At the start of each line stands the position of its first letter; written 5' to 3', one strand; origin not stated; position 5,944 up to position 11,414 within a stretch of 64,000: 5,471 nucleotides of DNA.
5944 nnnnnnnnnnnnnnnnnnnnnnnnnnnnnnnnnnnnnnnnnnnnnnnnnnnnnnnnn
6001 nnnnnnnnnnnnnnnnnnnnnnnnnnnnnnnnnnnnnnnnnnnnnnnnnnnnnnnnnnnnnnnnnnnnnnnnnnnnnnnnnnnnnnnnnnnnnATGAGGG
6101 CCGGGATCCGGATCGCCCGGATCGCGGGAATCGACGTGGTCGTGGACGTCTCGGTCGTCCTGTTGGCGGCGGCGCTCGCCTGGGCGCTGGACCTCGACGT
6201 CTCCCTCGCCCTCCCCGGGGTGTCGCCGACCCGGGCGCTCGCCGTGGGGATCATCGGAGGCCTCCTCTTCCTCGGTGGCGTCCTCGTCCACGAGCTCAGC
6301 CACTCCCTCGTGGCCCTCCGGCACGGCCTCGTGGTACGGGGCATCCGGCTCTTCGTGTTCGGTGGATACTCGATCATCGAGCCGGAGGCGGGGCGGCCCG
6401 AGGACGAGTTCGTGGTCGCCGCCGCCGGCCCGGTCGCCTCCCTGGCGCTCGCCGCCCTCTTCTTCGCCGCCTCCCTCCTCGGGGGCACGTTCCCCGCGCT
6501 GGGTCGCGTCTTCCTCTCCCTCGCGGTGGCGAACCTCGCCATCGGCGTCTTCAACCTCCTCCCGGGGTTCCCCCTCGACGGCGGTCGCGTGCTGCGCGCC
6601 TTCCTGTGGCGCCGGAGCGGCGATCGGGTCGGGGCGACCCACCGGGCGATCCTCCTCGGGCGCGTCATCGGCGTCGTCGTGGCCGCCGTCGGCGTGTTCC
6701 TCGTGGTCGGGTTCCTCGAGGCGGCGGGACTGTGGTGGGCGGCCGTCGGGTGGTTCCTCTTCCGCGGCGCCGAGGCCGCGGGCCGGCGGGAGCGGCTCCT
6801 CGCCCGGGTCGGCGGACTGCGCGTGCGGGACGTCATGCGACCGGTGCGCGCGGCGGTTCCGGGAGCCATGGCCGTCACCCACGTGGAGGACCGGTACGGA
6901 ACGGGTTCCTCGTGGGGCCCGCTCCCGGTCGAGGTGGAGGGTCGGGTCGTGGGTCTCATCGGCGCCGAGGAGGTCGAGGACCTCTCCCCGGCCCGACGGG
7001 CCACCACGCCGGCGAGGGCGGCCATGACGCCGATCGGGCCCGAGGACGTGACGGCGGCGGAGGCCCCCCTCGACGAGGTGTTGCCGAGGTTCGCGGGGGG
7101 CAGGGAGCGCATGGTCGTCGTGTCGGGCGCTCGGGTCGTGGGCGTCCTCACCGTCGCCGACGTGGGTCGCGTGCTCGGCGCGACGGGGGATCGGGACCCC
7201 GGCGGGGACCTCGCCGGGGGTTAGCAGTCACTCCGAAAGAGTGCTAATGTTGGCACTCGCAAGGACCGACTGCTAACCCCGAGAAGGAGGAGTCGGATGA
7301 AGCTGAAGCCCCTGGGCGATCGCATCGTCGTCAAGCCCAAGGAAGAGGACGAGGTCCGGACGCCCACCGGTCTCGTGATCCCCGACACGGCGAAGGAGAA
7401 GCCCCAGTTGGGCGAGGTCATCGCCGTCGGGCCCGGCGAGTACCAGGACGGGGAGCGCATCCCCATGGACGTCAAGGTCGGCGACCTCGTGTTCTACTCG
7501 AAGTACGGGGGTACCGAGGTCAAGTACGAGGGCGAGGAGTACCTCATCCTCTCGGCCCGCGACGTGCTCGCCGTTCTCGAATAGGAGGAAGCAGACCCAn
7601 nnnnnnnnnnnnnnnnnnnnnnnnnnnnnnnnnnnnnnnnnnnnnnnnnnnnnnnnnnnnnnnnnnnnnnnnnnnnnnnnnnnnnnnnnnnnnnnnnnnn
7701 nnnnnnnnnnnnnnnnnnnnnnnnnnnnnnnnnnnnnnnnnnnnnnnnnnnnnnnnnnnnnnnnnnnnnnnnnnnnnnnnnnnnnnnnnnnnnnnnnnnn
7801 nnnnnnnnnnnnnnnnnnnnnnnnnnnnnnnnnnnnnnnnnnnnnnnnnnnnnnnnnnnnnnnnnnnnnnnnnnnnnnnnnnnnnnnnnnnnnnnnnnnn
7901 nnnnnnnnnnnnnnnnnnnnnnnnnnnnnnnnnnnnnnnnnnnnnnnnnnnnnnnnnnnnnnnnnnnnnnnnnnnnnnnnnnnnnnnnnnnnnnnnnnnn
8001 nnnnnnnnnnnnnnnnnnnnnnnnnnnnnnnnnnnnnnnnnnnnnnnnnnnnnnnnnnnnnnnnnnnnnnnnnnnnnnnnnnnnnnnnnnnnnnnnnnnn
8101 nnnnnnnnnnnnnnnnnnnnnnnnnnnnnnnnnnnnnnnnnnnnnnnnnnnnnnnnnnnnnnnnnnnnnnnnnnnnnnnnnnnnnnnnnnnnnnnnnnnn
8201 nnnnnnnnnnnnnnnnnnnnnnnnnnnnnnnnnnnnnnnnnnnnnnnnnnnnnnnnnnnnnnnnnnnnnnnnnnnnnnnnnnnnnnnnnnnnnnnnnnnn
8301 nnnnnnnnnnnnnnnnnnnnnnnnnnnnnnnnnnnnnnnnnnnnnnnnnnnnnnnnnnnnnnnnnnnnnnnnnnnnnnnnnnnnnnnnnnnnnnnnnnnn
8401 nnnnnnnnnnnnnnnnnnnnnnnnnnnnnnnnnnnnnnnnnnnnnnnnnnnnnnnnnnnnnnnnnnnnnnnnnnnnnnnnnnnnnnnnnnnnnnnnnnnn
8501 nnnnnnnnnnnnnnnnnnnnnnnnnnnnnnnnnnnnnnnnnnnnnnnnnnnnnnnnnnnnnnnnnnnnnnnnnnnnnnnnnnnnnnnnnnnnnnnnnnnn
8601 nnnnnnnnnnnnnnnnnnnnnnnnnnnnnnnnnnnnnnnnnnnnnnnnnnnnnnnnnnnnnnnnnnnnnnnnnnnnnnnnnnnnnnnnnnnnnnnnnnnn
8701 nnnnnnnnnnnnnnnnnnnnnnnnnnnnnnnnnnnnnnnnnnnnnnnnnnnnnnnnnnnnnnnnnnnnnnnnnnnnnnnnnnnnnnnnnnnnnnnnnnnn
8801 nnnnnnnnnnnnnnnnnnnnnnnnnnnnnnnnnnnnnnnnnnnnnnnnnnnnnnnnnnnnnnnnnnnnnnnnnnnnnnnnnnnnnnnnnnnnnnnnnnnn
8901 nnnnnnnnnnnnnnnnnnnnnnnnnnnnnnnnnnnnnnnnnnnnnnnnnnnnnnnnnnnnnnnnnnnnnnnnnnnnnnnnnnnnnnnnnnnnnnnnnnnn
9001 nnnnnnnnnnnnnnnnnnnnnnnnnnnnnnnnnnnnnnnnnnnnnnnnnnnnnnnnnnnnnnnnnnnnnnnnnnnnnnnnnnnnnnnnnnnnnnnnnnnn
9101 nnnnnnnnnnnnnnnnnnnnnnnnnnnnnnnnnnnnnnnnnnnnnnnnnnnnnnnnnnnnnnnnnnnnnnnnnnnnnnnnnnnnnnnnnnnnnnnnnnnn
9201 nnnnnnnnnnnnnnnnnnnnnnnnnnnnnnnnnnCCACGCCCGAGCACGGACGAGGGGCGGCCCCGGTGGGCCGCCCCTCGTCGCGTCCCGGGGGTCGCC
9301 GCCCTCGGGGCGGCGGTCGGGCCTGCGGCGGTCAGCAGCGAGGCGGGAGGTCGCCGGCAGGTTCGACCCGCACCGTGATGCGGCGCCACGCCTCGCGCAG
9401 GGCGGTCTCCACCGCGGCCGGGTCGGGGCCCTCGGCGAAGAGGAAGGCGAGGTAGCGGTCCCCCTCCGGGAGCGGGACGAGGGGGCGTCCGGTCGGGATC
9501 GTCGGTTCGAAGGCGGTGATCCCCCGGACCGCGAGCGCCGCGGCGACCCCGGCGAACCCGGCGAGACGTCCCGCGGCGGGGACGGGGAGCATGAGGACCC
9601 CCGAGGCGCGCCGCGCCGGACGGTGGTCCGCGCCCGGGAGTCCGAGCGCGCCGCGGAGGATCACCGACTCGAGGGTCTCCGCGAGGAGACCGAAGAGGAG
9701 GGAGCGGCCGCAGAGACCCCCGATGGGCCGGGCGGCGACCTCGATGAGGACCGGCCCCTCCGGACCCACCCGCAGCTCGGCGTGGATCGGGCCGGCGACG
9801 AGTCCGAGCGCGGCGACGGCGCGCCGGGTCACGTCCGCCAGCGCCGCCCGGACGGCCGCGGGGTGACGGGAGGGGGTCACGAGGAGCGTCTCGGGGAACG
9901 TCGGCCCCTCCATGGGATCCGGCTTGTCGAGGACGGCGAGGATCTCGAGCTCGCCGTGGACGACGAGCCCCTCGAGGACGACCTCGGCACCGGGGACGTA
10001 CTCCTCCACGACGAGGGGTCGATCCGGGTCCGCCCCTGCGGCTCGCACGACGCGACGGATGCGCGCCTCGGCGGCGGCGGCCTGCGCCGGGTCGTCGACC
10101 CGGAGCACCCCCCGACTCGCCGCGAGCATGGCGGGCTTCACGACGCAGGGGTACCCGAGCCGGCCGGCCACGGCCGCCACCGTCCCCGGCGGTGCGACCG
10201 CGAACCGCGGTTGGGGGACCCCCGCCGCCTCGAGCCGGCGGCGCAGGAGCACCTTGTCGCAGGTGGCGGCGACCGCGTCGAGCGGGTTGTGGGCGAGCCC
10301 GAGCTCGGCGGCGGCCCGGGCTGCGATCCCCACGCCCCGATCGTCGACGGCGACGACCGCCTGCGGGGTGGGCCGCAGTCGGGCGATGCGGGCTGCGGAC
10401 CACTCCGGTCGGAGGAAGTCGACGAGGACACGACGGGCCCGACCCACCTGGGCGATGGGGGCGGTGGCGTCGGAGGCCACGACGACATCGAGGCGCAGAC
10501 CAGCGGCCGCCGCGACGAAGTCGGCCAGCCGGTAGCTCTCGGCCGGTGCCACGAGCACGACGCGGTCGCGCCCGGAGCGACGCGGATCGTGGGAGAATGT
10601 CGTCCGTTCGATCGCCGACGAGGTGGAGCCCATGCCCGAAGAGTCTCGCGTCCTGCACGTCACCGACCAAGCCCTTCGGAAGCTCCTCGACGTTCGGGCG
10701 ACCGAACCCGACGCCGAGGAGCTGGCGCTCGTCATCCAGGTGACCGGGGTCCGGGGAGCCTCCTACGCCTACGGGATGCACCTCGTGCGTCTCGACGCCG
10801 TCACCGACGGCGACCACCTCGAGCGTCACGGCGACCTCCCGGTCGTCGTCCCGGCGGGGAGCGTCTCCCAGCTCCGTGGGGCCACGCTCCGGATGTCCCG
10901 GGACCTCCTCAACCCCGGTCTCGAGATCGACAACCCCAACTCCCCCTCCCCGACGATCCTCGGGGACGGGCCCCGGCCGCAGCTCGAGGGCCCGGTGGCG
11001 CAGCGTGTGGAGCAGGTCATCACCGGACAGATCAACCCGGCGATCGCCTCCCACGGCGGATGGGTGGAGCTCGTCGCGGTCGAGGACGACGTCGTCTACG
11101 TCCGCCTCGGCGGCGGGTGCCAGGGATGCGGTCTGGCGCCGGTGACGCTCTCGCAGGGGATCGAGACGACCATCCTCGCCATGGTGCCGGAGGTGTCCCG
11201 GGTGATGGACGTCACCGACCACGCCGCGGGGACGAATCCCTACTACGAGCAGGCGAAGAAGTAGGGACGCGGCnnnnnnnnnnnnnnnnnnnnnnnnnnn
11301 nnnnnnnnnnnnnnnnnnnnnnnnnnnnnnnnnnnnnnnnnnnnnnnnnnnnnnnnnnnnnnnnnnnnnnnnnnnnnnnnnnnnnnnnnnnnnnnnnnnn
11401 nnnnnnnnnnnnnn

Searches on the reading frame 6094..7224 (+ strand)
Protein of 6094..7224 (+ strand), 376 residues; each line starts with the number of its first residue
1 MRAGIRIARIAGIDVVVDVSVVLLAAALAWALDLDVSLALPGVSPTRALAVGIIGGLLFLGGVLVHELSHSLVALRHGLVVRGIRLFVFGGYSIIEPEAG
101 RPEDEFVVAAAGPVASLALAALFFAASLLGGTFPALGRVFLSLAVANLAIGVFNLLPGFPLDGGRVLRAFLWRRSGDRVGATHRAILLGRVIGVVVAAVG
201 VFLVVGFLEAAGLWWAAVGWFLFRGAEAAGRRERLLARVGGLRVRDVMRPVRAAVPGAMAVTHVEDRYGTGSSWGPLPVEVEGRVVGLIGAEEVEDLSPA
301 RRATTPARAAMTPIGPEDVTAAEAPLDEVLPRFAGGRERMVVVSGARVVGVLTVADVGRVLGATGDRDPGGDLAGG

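Call 59: search_protein_families(library=pfam, max_evalue=0.00001, proteins=[window:6094-7224:+])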
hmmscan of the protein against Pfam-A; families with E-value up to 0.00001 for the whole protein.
window:6094-7224:+ (376 aa): 1 family
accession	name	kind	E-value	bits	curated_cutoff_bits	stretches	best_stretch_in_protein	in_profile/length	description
PF02163.28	Peptidase_M50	-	2.5e-19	69.9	27.2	2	57-128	4-101/221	Peptidase family M50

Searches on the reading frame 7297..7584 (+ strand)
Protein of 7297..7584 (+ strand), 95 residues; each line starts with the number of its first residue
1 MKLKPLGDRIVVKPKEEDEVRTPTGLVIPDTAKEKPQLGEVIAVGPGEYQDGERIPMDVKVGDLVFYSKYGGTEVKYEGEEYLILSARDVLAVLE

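Call 59: search_protein_families(library=pfam, max_evalue=0.00001, proteins=[window:7297-7584:+])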
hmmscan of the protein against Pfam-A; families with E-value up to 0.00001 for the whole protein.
window:7297-7584:+ (95 aa): 1 family
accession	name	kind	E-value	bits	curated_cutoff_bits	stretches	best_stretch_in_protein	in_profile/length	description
PF00166.26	Cpn10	-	6.2e-34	116.3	21.1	1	2-93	1-92/93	Chaperonin 10 Kd subunit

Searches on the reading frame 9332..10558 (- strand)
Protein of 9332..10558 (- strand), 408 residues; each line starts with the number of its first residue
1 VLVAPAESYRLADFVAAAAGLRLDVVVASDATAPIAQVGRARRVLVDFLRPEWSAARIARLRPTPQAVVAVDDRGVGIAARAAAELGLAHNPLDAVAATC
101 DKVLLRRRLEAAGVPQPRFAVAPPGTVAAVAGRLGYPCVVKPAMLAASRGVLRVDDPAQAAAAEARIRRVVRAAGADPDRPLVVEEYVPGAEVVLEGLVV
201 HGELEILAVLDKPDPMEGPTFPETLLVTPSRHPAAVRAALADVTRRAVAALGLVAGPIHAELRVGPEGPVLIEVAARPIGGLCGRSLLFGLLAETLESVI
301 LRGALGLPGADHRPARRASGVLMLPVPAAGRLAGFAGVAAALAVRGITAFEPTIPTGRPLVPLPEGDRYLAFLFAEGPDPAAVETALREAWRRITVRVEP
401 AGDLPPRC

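Call 60: search_protein_families(library=pfam, max_evalue=0.00001, proteins=[window:9332-10558:-])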
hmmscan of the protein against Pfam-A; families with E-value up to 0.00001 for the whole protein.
window:9332-10558:- (408 aa): 3 families
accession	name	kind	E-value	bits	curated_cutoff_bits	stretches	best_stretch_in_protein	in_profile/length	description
PF13535.11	ATP-grasp_4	-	4.9e-25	88.5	27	1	135-284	2-158/160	ATP-grasp domain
PF18603.7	LAL_C2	-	1.3e-11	45.1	29.4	1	323-399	2-78/78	L-amino acid ligase C-terminal domain 2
PF02222.28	ATP-grasp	-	1.5e-06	28.5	27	1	109-278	3-163/179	ATP-grasp domain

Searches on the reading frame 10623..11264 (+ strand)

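Call 60: search_protein_families(library=pfam, max_evalue=0.00001, proteins=[window:10623-11264:+])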
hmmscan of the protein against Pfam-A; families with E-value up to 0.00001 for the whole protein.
window:10623-11264:+ (213 aa): 1 family
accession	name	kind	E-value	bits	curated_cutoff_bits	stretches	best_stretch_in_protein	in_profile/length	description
PF01106.22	NifU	-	6.9e-23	81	27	1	129-194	1-66/67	NifU-like domain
